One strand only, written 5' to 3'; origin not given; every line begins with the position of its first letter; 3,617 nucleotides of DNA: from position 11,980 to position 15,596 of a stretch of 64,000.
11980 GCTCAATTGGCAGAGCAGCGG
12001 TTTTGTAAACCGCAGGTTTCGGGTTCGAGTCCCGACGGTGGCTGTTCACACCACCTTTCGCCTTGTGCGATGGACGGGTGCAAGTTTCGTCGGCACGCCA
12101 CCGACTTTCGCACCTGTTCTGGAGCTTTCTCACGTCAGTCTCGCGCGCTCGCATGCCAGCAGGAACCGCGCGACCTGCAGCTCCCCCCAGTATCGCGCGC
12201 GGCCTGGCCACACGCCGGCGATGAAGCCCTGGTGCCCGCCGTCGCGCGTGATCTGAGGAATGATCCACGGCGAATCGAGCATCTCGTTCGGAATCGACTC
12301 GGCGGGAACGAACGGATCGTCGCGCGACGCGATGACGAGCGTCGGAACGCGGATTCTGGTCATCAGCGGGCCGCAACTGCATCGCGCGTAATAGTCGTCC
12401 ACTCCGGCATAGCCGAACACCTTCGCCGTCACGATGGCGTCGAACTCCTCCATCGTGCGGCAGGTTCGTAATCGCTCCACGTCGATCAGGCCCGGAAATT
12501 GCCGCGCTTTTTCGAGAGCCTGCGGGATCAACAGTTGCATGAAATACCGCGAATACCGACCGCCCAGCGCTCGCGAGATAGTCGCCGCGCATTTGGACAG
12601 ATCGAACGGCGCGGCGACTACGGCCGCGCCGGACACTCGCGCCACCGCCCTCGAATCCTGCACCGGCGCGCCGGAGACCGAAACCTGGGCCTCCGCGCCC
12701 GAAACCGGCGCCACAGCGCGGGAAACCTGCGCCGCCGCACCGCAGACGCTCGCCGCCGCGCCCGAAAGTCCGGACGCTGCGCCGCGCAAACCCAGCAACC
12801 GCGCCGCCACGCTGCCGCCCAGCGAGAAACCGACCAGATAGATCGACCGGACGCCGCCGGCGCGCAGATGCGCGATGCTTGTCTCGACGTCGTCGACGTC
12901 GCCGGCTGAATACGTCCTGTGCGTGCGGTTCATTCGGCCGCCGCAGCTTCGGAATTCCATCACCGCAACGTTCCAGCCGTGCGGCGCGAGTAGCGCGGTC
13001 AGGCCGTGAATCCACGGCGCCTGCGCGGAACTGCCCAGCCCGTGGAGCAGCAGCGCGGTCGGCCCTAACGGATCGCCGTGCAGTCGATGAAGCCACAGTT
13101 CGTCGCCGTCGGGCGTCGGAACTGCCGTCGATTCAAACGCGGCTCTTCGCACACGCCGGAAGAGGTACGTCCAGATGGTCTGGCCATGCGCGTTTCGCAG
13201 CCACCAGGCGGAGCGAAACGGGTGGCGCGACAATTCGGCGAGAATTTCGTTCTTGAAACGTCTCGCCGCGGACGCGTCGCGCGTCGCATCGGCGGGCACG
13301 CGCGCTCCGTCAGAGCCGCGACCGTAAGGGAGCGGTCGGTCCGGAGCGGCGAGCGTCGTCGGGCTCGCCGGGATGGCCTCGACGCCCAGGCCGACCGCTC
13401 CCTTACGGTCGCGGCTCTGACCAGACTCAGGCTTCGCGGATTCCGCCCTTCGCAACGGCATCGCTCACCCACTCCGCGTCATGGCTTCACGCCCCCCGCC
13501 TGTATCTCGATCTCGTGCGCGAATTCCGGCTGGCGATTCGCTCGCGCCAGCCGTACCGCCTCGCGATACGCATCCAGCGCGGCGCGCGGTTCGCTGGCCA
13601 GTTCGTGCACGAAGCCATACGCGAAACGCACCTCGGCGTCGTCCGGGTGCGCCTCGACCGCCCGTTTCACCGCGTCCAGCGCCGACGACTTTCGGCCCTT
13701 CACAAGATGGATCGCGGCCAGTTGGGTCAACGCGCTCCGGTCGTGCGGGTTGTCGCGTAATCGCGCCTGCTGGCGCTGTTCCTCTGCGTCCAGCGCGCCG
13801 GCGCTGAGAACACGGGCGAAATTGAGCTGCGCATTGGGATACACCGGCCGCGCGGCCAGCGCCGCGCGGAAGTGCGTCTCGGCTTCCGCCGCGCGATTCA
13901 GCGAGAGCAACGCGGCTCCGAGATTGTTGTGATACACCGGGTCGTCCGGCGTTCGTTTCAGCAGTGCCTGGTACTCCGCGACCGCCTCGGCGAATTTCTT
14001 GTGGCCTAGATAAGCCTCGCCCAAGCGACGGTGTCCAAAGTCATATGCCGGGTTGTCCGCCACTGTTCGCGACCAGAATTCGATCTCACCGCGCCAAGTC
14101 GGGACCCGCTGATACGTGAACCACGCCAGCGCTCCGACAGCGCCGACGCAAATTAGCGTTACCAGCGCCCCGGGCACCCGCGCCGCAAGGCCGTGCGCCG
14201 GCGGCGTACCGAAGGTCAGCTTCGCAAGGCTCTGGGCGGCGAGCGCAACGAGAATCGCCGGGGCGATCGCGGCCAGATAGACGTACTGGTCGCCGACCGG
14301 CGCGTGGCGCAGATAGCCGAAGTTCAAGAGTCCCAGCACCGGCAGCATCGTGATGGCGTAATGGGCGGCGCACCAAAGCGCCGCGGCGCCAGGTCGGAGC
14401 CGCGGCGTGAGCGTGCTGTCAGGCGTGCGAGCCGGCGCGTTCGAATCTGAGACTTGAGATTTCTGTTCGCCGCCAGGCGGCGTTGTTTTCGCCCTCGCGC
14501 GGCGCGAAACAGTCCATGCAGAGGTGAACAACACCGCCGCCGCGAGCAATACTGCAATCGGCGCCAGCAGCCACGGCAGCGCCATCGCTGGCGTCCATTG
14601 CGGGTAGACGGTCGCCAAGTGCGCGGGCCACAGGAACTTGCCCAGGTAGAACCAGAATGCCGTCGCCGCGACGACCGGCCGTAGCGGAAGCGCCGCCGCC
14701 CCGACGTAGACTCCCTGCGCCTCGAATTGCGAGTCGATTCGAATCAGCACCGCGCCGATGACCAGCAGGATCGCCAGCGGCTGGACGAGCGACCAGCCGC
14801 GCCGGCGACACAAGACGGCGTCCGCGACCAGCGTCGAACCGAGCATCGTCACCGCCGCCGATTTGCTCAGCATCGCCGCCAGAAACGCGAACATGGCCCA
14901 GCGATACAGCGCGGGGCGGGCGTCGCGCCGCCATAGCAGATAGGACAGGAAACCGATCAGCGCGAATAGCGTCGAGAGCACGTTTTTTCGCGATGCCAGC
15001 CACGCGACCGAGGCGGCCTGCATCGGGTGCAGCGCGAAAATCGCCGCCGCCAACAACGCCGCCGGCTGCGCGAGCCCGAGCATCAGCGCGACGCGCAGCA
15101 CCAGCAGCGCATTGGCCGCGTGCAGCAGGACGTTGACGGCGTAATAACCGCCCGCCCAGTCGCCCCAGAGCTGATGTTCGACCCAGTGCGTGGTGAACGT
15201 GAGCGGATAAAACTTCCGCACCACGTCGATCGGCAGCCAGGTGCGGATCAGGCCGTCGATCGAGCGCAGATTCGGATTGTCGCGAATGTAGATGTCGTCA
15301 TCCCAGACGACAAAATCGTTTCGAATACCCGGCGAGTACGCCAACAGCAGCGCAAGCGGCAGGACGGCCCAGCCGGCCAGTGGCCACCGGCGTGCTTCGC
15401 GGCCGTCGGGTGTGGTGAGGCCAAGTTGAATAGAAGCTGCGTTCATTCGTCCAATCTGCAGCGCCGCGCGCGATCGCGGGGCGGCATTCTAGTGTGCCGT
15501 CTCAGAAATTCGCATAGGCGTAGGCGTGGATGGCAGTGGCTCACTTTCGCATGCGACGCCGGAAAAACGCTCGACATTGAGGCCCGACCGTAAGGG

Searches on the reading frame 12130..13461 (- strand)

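Call 43: search_protein_families(library=pfam, proteins=[window:12130-13461:-], max_evalue=0.01)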
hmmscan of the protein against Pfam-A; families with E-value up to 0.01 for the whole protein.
window:12130-13461:- (443 aa): 4 families
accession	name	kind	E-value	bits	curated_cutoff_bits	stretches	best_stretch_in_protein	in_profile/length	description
PF00561.26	Abhydrolase_1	-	2.5e-12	47.4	25.8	1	137-224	4-88/245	alpha/beta hydrolase fold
PF12146.15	Hydrolase_4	-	1.5e-06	28.2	27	1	137-258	8-118/239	Serine aminopeptidase, S33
PF20408.4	Abhydrolase_11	-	0.00026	21.2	27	1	136-224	5-95/193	Alpha/beta hydrolase domain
PF03601.19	Cons_hypoth698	-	0.0077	15.6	24.5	0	214-259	98-141/304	Conserved hypothetical protein 698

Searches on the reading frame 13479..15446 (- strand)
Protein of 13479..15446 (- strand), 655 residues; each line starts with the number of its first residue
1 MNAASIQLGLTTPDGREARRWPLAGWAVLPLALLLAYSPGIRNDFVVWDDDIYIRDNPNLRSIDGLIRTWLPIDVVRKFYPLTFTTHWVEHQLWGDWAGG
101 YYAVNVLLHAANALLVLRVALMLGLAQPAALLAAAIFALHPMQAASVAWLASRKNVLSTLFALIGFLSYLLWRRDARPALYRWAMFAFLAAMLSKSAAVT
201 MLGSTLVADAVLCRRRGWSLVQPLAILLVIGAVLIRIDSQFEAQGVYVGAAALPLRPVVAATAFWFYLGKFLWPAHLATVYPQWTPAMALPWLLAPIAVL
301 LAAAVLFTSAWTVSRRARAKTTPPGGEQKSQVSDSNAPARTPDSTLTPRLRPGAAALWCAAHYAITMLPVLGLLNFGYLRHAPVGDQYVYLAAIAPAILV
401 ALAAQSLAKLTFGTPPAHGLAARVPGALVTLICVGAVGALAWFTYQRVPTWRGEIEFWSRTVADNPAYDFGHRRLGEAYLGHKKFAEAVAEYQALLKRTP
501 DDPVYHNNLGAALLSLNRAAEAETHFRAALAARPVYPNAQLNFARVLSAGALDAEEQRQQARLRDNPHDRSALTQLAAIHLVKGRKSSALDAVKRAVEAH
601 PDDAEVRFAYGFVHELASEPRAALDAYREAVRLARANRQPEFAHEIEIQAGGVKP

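Call 43: search_protein_families(library=pfam, proteins=[window:13479-15446:-], max_evalue=0.01)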
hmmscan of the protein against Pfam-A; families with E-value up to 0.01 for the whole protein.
window:13479-15446:- (655 aa): 13 families
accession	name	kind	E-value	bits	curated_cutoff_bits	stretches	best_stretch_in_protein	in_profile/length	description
PF07719.23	TPR_2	-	2.2e-15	55.8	27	2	471-502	3-34/34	Tetratricopeptide repeat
PF13432.12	TPR_16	-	2.8e-12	47.3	32.7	3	474-537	2-65/65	Tetratricopeptide repeat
PF00515.34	TPR_1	-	2e-11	43.6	27.8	0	505-534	3-32/34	Tetratricopeptide repeat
PF13431.12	TPR_17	-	2.9e-10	40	24.4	1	492-523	2-33/34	Tetratricopeptide repeat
PF13428.12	TPR_14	-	4e-10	39.8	23.5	2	572-611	3-42/44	Tetratricopeptide repeat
PF14559.12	TPR_19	-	3.6e-09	37.2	25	2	560-607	16-62/68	Tetratricopeptide repeat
PF13424.12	TPR_12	-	1.3e-08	35.4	30.1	1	474-533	8-75/77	Tetratricopeptide repeat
PF23914.1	TPR_CcmH_CycH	-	2.2e-08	34.6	42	1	561-621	41-101/158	Cytochrome c-type biogenesis protein H TPR domain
PF13414.12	TPR_11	-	8.1e-08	32.3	26.8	1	476-515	1-40/42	TPR repeat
PF13181.12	TPR_8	-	1.2e-06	28.6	25.7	0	506-534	4-32/34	Tetratricopeptide repeat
PF13371.12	TPR_9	-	0.0007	20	35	0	577-641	2-66/73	Tetratricopeptide repeat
PF24575.1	TPR_Slam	-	0.0028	18.5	35.2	0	482-526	60-104/104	Surface lipoprotein assembly modifier, N-terminal TPR repeats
PF13429.12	TPR_15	-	0.004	17.1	26.2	0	563-610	142-186/280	Tetratricopeptide repeat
